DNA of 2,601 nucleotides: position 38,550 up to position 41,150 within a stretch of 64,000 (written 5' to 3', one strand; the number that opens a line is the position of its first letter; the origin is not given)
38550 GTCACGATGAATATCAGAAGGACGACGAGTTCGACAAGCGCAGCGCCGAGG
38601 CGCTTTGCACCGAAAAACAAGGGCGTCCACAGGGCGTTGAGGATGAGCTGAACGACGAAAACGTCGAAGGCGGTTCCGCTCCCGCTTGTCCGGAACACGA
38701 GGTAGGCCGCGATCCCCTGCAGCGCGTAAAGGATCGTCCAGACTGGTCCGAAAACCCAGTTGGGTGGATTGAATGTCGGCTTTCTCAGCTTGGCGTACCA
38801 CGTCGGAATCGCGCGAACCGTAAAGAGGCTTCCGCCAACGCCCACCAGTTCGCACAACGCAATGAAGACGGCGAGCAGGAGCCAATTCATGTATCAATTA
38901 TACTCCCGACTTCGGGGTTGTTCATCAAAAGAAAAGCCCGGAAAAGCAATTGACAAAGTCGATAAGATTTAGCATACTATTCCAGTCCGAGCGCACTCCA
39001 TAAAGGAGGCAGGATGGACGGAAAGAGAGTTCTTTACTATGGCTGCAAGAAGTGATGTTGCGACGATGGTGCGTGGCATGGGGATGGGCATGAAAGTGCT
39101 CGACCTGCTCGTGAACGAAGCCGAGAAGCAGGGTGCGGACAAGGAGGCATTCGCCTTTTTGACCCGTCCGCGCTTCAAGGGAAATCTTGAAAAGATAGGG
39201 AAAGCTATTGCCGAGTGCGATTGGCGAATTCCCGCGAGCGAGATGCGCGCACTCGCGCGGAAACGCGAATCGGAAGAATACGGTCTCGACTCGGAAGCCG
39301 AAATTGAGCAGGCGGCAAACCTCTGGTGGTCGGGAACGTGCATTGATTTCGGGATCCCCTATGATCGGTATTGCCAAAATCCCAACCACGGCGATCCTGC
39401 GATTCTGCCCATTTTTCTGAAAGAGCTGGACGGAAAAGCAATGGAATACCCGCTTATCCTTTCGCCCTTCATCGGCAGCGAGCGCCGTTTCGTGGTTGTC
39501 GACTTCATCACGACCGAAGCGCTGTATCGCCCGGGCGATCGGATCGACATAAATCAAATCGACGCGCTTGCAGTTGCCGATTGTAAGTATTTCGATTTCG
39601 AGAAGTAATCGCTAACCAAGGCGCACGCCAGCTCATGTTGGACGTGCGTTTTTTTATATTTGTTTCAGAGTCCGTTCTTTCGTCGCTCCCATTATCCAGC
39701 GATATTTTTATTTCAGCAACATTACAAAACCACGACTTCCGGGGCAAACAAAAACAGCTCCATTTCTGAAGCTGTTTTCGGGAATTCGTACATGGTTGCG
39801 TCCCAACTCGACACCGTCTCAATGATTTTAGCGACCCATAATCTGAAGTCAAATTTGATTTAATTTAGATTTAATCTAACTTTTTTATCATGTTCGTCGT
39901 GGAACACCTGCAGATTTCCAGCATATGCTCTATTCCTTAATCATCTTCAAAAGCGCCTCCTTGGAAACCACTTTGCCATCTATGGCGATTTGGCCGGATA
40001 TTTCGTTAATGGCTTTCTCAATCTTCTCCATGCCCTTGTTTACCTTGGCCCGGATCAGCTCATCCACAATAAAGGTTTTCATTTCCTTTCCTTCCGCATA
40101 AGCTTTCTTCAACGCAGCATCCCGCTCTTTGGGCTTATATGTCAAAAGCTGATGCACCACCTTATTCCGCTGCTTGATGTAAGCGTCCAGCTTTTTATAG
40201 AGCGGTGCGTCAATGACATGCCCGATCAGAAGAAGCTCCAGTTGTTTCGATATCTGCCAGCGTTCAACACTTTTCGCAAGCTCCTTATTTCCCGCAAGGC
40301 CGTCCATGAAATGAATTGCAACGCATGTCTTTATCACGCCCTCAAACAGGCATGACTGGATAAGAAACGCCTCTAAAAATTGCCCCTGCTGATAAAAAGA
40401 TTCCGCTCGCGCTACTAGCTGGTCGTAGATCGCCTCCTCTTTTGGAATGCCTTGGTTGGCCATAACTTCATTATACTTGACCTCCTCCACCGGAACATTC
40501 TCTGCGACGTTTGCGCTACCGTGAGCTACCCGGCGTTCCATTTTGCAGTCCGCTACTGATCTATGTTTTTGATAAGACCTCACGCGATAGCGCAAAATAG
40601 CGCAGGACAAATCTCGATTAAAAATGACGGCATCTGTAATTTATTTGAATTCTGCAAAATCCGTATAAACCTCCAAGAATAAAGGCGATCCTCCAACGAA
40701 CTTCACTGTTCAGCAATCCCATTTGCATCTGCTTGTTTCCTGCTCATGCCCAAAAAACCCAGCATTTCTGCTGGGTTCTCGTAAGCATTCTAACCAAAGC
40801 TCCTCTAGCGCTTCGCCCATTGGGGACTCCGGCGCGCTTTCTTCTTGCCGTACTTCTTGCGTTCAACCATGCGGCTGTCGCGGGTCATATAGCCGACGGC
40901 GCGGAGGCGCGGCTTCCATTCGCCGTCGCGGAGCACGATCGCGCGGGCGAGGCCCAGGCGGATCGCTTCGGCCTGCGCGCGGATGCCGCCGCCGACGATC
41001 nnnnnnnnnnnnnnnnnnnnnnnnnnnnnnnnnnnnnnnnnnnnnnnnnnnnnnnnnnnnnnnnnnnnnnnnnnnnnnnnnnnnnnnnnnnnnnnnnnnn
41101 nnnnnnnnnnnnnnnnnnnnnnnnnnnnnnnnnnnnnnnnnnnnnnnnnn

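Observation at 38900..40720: AT-rich island between tspO and the rplM-rpsI operon encoding two orphan proteins, one with a weak HEPN-like Rx4H match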

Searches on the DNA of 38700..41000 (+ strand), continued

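Call 95: search_with_rna_model(model_id=R1, sources=[L062, L063, L064, L065, L066, L067, L068, L069, L070, L071, L072, L073, L074, L075, L076, L077, L078, L079, L080, L081, L082, L083, L084, L085, L086, L087, L088, L089, L090, L091, L092, L093, L094, L095, L096, L097, L098, L099, L100, L101, L102, L103, L104, L105, L106, L107], max_evalue=10)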
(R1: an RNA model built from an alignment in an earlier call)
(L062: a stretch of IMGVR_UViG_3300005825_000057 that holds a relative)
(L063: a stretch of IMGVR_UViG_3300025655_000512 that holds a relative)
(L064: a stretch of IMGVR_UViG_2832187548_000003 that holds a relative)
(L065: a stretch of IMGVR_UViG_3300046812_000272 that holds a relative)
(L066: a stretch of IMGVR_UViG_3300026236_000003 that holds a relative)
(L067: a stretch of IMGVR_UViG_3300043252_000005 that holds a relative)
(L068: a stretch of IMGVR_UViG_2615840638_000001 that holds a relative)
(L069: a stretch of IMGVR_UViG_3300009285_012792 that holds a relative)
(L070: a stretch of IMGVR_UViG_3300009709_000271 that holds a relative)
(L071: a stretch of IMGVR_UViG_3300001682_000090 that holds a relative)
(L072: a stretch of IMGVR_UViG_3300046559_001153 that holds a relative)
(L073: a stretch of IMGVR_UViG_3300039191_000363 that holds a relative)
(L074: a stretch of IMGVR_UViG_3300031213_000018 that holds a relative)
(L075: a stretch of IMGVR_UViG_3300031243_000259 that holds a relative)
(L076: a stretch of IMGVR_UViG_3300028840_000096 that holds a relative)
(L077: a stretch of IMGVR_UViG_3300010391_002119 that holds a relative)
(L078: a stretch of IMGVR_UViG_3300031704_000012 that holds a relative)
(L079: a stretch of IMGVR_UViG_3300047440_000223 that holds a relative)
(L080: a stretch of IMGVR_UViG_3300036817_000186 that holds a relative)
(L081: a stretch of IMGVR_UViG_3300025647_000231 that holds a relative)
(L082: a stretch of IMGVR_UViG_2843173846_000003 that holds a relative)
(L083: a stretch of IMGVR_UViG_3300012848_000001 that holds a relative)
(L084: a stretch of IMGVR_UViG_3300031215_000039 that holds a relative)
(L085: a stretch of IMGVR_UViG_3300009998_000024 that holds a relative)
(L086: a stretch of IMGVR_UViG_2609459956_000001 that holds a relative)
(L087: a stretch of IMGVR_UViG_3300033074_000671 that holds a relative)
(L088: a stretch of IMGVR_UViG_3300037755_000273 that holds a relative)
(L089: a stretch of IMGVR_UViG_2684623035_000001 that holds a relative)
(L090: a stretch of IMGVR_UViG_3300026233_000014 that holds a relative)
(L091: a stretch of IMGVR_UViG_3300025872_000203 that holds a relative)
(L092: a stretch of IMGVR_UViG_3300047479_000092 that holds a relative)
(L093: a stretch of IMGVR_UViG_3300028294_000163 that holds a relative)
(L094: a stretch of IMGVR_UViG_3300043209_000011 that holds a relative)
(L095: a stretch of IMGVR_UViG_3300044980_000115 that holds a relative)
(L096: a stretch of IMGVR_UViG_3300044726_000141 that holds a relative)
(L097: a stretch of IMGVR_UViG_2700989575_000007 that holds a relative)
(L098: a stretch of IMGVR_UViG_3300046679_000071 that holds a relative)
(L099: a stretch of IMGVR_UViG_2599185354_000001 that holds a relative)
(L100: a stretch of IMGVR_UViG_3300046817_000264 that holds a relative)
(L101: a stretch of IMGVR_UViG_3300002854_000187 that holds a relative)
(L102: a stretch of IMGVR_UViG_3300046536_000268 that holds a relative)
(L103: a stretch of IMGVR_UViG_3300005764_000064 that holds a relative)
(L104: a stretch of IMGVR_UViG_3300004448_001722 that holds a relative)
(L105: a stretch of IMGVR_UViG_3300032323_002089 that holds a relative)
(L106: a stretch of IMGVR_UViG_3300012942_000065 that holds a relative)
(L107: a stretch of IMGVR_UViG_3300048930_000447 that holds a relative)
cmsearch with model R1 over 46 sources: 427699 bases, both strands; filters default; matches with E-value up to 10: 54.
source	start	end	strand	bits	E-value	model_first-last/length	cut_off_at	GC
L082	7076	7116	+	29.1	2.7e-05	1-41/41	no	0.63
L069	7757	7799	+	21.9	0.0033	1-41/41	no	0.67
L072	161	199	-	20.9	0.0062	1-41/41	no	0.72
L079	2437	2475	+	20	0.012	1-41/41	no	0.72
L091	3034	3073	-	19.9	0.012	1-41/41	no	0.7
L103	807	847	-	19.8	0.013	1-41/41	no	0.68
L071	7907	7950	-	19.5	0.016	1-41/41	no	0.48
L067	4702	4741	-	18.2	0.039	1-41/41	no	0.65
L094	5881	5920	-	18.2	0.039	1-41/41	no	0.65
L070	8172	8211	+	17.8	0.049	1-41/41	no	0.75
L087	2783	2822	+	17.6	0.057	1-41/41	no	0.62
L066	1376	1412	-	16.9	0.09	1-41/41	no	0.65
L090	3864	3900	-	16.9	0.09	1-41/41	no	0.65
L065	3437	3467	-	16.2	0.15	6-35/41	no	0.68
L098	10215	10245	+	16.2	0.15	6-35/41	no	0.68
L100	10085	10115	+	16.2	0.15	6-35/41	no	0.68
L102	2037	2067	+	16.2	0.15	6-35/41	no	0.68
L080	2538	2576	-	16.1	0.15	1-41/41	no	0.59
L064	5972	6012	+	16.1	0.15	1-41/41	no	0.8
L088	7843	7880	-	15.8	0.19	1-41/41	no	0.61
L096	8517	8554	+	15.6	0.21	1-41/41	no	0.58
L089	5207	5239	+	15.5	0.23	1-41/41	no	0.7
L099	4570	4608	-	15.3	0.26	1-41/41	no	0.67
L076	6585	6626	-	15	0.32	1-41/41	no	0.69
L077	6026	6066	+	14.5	0.44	1-41/41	no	0.78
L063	8083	8115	+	14.5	0.46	6-35/41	no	0.7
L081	6161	6193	+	14.5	0.46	6-35/41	no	0.7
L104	4862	4894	-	14.5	0.46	6-35/41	no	0.7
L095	6361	6389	+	14.2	0.55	6-35/41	no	0.72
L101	6414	6448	-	14.1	0.58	1-41/41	no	0.77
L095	13487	13559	-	13.8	0.69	1-41/41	no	0.62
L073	4458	4490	-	13.4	0.93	6-35/41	no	0.7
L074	276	308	-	13.4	0.94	6-35/41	no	0.67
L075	2110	2142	-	13.4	0.94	6-35/41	no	0.67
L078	5107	5139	+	13.4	0.94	6-35/41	no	0.67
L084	276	308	-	13.4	0.94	6-35/41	no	0.67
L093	13000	13032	+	13.4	0.94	6-35/41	no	0.67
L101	3809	3839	+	13.2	1.1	6-35/41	no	0.65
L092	10064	10095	+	13.1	1.1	6-35/41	no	0.78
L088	6426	6485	+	12.8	1.4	1-41/41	no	0.52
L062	5426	5457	-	12.5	1.7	6-35/41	no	0.53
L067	1453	1480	+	12.2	2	1-41/41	no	0.61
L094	2632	2659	+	12.2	2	1-41/41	no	0.61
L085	4687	4723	-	12.2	2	1-41/41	no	0.81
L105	11813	11840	-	11.7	2.8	6-35/41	no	0.68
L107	362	388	+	11.4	3.6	6-35/41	no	0.74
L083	9802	9831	-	11.3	3.7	6-35/41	no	0.8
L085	2993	3013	+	11.1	4.4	11-32/41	no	0.71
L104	3624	3650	+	10.9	5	8-33/41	no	0.7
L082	8590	8611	+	10.7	5.6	1-41/41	no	0.64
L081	8886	8911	+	10.7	5.6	7-34/41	no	0.73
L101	8102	8148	-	10.5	6.3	1-41/41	no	0.6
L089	10369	10399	+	10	8.8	6-35/41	no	0.81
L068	1116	1146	+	10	9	6-35/41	no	0.71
